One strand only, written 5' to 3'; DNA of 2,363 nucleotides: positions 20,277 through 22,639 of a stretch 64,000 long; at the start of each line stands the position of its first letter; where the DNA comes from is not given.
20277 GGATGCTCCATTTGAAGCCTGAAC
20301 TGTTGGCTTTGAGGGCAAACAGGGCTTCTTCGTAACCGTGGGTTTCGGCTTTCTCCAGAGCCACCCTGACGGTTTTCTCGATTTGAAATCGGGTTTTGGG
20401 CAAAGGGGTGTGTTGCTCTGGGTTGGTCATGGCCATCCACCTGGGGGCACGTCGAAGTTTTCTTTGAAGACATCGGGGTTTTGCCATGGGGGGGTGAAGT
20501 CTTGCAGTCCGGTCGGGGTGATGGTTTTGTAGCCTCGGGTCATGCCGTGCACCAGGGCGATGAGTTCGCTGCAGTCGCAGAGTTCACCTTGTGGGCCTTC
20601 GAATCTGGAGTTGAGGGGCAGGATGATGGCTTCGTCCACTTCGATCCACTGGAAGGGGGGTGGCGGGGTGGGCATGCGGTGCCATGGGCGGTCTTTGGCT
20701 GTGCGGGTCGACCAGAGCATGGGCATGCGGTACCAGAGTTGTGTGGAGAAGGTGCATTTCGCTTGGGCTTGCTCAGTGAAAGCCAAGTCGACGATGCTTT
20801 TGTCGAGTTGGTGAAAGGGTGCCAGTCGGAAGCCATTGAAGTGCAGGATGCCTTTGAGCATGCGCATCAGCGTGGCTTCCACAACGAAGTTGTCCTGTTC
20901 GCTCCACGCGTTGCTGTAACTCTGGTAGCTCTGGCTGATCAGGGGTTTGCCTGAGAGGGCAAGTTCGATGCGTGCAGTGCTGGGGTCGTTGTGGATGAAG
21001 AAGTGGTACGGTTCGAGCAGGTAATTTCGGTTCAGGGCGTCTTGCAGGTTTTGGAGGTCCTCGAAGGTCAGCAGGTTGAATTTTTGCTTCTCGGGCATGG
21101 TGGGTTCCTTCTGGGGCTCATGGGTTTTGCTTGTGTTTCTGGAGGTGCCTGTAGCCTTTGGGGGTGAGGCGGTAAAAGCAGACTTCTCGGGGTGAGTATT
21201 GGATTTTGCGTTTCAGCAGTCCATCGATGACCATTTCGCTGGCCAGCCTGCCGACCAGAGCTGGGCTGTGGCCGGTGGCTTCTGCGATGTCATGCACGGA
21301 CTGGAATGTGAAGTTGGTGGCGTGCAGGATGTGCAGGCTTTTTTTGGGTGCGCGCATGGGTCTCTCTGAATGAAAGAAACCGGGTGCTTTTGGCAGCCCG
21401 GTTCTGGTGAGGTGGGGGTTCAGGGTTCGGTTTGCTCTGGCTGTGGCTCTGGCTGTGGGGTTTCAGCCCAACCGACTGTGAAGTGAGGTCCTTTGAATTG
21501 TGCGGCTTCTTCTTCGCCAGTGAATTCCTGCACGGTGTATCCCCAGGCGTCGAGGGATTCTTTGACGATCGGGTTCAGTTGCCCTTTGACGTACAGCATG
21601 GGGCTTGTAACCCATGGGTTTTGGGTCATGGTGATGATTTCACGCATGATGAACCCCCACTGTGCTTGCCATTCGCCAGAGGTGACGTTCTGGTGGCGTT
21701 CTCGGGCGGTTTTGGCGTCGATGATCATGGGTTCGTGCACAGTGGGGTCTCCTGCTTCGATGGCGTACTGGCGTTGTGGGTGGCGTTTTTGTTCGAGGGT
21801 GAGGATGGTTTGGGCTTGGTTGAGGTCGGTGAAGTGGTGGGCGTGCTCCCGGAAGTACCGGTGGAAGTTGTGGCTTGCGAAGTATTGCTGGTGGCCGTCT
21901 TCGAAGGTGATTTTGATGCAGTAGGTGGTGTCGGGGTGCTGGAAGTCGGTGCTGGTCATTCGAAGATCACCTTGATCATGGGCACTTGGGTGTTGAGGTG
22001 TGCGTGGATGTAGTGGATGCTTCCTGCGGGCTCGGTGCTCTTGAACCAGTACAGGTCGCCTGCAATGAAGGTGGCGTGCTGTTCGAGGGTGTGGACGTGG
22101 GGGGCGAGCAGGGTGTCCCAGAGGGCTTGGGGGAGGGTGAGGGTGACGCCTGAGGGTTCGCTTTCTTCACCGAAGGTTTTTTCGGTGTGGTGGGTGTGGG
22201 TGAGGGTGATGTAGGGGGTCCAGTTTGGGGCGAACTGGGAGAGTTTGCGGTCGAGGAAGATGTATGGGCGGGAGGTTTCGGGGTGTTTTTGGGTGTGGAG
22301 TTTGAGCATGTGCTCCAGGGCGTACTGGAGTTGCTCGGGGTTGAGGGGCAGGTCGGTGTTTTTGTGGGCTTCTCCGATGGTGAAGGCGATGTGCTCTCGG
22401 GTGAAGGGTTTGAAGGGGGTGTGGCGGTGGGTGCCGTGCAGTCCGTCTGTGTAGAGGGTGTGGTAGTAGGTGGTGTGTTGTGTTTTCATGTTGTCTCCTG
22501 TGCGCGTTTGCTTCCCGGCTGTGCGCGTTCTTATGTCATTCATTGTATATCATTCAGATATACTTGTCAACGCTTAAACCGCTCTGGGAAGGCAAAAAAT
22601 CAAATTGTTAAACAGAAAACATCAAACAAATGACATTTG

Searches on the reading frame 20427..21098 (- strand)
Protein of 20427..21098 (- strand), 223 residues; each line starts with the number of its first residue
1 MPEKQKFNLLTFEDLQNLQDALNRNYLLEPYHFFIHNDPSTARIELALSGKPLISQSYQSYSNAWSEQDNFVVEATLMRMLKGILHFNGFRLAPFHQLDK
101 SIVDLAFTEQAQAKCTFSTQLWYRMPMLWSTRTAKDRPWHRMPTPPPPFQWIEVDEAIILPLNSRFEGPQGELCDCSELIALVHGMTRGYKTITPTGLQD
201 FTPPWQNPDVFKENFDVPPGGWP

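Call 12: search_protein_families(library=pfam, proteins=[window:20427-21098:-], max_evalue=0.1)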
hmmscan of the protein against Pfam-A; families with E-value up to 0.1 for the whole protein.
window:20427-21098:- (223 aa): 0 families

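Call 13: search_protein_families(library=phrogs, proteins=[window:20427-21098:-], max_evalue=0.1)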
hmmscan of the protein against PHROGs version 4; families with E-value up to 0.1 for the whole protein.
window:20427-21098:- (223 aa): 1 family
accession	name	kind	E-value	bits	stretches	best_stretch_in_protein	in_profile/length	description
phrog_17049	-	unknown function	0.05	14.8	1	19-72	12-64/123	-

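Call 54: search_protein_families(library=padloc, proteins=[window:20427-21098:-], max_evalue=0.01)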
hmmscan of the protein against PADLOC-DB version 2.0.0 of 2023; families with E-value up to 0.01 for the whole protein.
window:20427-21098:- (223 aa): 0 families

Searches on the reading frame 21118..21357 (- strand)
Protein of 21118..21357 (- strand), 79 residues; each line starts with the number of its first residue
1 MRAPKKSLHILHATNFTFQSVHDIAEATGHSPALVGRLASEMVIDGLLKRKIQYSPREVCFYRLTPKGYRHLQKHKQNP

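Call 12: search_protein_families(library=pfam, proteins=[window:21118-21357:-], max_evalue=0.1)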
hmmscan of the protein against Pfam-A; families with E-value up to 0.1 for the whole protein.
window:21118-21357:- (79 aa): 2 families
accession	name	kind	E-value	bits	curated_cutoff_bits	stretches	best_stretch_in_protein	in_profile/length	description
PF12802.13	MarR_2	-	0.00012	22.6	27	1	9-51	9-53/61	MarR family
PF08100.18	Dimerisation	-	0.037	14.3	25.6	1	18-72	40-91/93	O-methyltransferase dimerisation domain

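Call 13: search_protein_families(library=phrogs, proteins=[window:21118-21357:-], max_evalue=0.1)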
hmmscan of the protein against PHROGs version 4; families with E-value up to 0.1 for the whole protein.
window:21118-21357:- (79 aa): 4 families
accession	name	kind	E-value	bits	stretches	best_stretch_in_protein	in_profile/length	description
phrog_142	-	moron, auxiliary metabolic gene and host takeover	0.0073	17.4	1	20-71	28-80/116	Ren-like exclusion protein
phrog_8046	-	unknown function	0.015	16.2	1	17-74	55-115/192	-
phrog_2418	-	unknown function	0.074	13.4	1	18-73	56-114/291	-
phrog_1368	-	transcription regulation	0.083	13.7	1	8-51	17-60/101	transcriptional regulator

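Call 80: search_protein_families(library=pfam, proteins=[window:21118-21357:-], max_evalue=0.05)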
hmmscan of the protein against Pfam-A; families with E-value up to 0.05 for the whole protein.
window:21118-21357:- (79 aa): 2 families
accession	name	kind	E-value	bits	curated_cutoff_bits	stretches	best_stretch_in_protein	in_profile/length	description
PF12802.13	MarR_2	-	0.00012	22.6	27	1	9-51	9-53/61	MarR family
PF08100.18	Dimerisation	-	0.037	14.3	25.6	1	18-72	40-91/93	O-methyltransferase dimerisation domain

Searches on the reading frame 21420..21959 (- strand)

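Call 12: search_protein_families(library=pfam, proteins=[window:21420-21959:-], max_evalue=0.1)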
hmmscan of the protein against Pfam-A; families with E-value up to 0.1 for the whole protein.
window:21420-21959:- (179 aa): 0 families

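Call 13: search_protein_families(library=phrogs, proteins=[window:21420-21959:-], max_evalue=0.1)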
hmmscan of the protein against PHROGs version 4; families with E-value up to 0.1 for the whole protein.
window:21420-21959:- (179 aa): 0 families

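Call 54: search_protein_families(library=padloc, proteins=[window:21420-21959:-], max_evalue=0.01)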
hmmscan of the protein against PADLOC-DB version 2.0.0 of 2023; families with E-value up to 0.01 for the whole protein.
window:21420-21959:- (179 aa): 1 family
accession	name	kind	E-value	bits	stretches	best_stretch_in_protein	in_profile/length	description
PDLC04458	PDC-M15A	-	0.0087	13.9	0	66-102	96-130/243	-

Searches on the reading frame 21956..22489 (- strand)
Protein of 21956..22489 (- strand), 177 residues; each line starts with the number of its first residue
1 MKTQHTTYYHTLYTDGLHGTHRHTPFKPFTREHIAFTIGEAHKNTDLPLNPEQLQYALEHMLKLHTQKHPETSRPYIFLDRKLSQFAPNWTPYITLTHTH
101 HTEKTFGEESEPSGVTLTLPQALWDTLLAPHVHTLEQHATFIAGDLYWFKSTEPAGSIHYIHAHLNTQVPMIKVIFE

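Call 12: search_protein_families(library=pfam, proteins=[window:21956-22489:-], max_evalue=0.1)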
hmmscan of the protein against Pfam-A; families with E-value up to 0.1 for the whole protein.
window:21956-22489:- (177 aa): 0 families

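Call 13: search_protein_families(library=phrogs, proteins=[window:21956-22489:-], max_evalue=0.1)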
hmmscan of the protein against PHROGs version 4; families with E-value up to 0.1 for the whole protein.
window:21956-22489:- (177 aa): 0 families

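Call 17: find_encoding_contigs(protein=window:21956-22489:-, flank=10000, max_places=6)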
Protein window:21956-22489:- (177 aa): 3 contigs read that carry it; 3 places shown.
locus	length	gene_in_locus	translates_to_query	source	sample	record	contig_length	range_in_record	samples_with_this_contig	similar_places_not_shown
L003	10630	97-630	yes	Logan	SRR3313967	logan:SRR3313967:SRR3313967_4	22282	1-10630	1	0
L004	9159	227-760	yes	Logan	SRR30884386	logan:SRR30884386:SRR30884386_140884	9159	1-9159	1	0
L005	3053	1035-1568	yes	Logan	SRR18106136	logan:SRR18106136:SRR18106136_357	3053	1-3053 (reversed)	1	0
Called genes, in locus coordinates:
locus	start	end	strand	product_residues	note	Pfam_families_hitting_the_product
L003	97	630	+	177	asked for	-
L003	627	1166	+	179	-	-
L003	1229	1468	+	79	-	-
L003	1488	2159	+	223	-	-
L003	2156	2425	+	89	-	-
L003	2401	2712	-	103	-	-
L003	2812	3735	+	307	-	-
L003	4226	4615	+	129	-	-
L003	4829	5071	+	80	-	-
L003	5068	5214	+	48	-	-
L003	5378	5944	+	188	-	-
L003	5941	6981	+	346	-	PF00145:DNA_methylase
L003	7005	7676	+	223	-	-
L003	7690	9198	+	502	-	PF17289:Terminase_6C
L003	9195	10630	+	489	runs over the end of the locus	-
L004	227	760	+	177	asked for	-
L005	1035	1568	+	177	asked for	-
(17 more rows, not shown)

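Call 36: find_homologous_proteins(query=window:21956-22489:-, max_evalue=0.001)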
Query window:21956-22489:- (177 aa): 1 proteins with E <= 0.001 among 20 candidates.
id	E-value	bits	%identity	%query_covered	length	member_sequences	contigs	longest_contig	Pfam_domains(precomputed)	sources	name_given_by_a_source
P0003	8.7e-116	402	100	100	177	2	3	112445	-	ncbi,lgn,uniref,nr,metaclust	ncbi:hypothetical protein [Deinococcus misasensis]|uniref:hypothetical protein n=1 Tax=Deinococcus m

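Call 54: search_protein_families(library=padloc, proteins=[window:21956-22489:-], max_evalue=0.01)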
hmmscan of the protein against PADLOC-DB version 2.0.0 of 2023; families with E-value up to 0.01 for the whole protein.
window:21956-22489:- (177 aa): 0 families
